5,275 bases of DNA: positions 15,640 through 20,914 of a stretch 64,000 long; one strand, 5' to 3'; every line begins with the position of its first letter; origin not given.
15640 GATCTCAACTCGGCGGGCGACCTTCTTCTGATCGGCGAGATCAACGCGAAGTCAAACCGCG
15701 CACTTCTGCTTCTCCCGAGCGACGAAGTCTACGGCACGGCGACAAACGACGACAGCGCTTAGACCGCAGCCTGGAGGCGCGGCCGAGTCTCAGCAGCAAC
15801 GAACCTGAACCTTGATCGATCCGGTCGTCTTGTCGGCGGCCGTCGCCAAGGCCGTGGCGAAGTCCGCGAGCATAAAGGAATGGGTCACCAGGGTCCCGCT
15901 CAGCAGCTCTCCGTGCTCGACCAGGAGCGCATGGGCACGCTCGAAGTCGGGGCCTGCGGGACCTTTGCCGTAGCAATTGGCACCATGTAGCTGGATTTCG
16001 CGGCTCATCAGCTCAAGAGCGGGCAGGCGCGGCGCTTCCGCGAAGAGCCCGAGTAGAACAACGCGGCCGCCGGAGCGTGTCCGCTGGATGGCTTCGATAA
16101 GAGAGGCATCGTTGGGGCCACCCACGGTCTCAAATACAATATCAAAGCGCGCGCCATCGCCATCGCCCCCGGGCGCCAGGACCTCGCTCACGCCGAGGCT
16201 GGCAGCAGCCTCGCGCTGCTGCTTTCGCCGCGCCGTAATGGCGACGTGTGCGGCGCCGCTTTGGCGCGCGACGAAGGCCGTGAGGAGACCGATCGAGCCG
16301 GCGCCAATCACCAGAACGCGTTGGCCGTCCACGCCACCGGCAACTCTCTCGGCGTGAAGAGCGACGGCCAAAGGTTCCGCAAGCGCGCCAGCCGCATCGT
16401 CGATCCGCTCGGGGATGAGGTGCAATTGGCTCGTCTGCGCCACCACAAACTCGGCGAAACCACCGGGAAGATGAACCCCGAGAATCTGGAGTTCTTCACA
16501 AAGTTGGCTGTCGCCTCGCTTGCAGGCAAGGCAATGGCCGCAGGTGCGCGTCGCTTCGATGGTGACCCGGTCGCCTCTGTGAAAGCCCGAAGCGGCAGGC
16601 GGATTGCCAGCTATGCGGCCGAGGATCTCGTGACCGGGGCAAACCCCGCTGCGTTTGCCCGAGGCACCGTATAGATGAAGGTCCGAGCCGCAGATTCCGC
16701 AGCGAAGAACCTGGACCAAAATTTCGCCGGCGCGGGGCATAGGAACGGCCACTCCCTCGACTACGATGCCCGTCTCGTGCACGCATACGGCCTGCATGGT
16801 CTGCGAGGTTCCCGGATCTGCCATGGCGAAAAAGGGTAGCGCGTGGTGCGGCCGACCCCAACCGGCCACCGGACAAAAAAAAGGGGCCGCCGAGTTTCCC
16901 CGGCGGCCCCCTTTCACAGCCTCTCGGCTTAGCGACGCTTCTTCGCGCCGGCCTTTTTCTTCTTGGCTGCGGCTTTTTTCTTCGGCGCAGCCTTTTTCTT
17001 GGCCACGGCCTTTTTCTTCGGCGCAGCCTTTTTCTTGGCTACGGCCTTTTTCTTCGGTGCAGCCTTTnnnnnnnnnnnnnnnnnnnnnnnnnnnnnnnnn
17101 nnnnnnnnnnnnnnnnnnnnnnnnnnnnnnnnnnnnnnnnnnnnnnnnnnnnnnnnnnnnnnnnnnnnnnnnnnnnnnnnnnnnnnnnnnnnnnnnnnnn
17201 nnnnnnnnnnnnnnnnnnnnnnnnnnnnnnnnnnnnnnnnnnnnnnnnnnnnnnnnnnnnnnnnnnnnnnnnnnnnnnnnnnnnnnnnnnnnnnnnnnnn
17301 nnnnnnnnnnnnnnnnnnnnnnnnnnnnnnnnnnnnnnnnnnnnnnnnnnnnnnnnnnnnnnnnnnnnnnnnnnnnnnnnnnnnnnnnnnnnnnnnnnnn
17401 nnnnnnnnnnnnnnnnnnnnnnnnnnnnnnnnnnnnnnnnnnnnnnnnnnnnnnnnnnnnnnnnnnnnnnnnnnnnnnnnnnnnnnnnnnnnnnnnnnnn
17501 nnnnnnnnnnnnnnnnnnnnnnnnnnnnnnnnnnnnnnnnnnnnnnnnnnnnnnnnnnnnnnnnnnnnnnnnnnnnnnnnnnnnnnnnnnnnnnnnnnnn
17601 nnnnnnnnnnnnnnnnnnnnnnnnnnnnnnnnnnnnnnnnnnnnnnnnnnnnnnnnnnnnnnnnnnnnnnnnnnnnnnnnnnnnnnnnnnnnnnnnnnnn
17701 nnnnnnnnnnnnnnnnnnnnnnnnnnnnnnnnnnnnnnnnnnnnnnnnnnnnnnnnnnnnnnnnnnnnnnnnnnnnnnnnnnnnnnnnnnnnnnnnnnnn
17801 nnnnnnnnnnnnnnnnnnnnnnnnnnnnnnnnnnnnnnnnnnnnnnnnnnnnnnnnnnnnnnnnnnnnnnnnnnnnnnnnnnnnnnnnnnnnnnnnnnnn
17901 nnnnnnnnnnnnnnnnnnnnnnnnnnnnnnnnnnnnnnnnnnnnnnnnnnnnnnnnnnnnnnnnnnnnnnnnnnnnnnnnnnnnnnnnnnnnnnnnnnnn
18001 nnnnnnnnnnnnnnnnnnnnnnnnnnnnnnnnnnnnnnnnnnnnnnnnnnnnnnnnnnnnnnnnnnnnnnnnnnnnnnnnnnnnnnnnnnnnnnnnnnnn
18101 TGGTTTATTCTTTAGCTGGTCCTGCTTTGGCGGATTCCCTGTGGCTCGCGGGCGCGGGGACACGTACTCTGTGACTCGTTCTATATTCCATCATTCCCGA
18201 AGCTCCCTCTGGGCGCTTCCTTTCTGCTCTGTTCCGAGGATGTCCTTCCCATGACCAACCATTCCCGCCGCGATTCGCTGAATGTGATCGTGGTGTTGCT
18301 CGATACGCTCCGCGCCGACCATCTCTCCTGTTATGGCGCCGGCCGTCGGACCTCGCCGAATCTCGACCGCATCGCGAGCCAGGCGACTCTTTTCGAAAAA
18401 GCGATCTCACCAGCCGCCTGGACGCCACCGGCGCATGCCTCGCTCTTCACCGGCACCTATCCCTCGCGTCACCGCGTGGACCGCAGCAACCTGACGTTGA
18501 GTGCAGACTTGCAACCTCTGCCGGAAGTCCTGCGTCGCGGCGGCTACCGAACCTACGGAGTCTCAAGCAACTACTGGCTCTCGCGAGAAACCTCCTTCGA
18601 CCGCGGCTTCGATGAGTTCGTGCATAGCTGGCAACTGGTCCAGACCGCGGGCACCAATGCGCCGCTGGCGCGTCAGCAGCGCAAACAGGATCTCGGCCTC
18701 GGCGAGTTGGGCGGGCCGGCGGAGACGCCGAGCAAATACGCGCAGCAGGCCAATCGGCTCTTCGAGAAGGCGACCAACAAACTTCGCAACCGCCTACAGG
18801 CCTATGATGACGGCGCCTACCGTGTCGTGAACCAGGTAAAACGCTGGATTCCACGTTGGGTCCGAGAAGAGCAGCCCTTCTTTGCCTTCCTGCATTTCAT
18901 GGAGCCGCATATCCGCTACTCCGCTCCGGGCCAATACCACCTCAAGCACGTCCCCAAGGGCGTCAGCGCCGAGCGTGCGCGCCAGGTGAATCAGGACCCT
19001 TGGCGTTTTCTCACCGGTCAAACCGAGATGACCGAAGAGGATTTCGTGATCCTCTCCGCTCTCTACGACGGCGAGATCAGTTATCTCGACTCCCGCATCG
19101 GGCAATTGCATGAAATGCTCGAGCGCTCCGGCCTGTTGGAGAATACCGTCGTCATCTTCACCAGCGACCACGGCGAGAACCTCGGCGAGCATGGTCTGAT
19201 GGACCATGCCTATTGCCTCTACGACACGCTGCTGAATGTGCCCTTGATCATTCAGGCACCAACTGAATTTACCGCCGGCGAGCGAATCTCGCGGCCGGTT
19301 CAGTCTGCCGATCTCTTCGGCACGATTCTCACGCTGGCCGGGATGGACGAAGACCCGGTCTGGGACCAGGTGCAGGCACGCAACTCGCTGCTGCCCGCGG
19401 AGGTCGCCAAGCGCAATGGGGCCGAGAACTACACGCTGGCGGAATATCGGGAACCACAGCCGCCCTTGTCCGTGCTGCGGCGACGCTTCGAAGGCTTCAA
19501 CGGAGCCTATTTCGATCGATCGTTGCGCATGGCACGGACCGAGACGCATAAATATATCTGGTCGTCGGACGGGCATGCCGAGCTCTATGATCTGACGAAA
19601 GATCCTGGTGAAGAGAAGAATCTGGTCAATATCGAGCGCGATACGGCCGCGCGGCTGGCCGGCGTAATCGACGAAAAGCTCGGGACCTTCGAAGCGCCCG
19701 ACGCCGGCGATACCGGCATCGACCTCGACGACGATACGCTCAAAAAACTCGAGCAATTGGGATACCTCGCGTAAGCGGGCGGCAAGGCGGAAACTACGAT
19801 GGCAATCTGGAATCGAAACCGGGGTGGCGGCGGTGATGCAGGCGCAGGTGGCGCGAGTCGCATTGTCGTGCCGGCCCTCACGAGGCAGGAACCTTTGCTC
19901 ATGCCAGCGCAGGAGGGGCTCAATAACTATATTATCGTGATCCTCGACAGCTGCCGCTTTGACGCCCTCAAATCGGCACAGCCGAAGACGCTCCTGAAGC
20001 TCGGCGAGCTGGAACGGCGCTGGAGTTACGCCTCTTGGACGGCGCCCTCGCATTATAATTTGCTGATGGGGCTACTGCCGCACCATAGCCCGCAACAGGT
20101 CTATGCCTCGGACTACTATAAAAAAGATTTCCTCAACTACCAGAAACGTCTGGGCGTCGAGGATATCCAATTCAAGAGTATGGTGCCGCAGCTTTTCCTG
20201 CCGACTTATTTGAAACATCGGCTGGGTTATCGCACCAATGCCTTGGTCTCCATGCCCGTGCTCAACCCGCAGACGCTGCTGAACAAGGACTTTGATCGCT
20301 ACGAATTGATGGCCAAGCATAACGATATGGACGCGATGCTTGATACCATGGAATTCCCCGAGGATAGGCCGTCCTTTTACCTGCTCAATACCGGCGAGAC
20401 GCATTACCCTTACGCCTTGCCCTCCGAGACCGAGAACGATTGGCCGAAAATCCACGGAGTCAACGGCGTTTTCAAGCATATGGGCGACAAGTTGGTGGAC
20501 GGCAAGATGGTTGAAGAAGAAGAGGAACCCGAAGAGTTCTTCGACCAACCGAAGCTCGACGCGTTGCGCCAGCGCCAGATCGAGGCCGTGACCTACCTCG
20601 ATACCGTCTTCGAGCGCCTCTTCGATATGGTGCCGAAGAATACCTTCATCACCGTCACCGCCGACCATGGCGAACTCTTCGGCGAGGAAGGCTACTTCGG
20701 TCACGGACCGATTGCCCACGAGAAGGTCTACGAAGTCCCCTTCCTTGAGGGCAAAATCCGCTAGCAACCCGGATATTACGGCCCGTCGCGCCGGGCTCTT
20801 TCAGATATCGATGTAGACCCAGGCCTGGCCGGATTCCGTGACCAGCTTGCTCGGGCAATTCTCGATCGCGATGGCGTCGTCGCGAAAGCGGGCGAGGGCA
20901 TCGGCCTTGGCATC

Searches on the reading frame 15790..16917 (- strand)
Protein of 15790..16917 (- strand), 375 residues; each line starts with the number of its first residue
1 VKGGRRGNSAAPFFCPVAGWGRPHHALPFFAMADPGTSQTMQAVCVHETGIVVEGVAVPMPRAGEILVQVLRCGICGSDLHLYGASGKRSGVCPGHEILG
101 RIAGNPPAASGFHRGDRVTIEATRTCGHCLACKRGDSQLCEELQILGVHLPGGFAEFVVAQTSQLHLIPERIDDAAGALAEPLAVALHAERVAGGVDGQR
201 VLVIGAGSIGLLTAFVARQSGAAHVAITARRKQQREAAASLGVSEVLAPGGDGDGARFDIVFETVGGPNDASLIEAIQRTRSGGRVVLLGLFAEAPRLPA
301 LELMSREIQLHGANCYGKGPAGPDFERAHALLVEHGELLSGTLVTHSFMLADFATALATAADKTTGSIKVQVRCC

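Call 9: search_protein_families(library=pfam, proteins=[window:15790-16917:-])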
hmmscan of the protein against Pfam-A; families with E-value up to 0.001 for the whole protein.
window:15790-16917:- (375 aa): 3 families
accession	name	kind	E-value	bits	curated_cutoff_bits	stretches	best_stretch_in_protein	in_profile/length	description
PF08240.17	ADH_N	-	5.4e-24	84.9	23.5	1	63-170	2-104/104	Alcohol dehydrogenase GroES-like domain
PF00107.32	ADH_zinc_N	-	1.1e-13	51.7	31.8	1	209-331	2-126/129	Zinc-binding dehydrogenase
PF16912.11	Glu_dehyd_C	-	4.8e-11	43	34.9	1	180-363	7-204/211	Glucose dehydrogenase C-terminus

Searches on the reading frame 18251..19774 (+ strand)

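Call 9: search_protein_families(library=pfam, proteins=[window:18251-19774:+])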
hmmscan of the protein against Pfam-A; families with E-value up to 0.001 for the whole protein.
window:18251-19774:+ (507 aa): 5 families
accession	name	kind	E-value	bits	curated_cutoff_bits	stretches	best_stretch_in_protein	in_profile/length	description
PF00884.28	Sulfatase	-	3.3e-49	168.3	25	1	11-365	2-301/301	Sulfatase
PF01663.27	Phosphodiest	-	1e-14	55.4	23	1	12-308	1-220/342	Type I phosphodiesterase / nucleotide pyrophosphatase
PF16347.10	SGSH_C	-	5.2e-10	40.1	29.3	1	312-462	1-135/154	N-sulphoglucosamine sulphohydrolase, C-terminal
PF02995.22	DUF229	-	8.2e-05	21.9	25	1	257-314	299-348/496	Protein of unknown function (DUF229)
PF07394.17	DUF1501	-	0.00031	20.5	27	0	277-381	269-379/390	Protein of unknown function (DUF1501)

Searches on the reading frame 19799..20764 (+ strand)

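Call 9: search_protein_families(library=pfam, proteins=[window:19799-20764:+])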
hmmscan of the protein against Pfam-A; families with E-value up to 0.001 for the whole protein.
window:19799-20764:+ (321 aa): 1 family
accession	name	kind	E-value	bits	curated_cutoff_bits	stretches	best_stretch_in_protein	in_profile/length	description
PF00884.28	Sulfatase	-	1.2e-10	41.6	25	1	72-316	40-270/301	Sulfatase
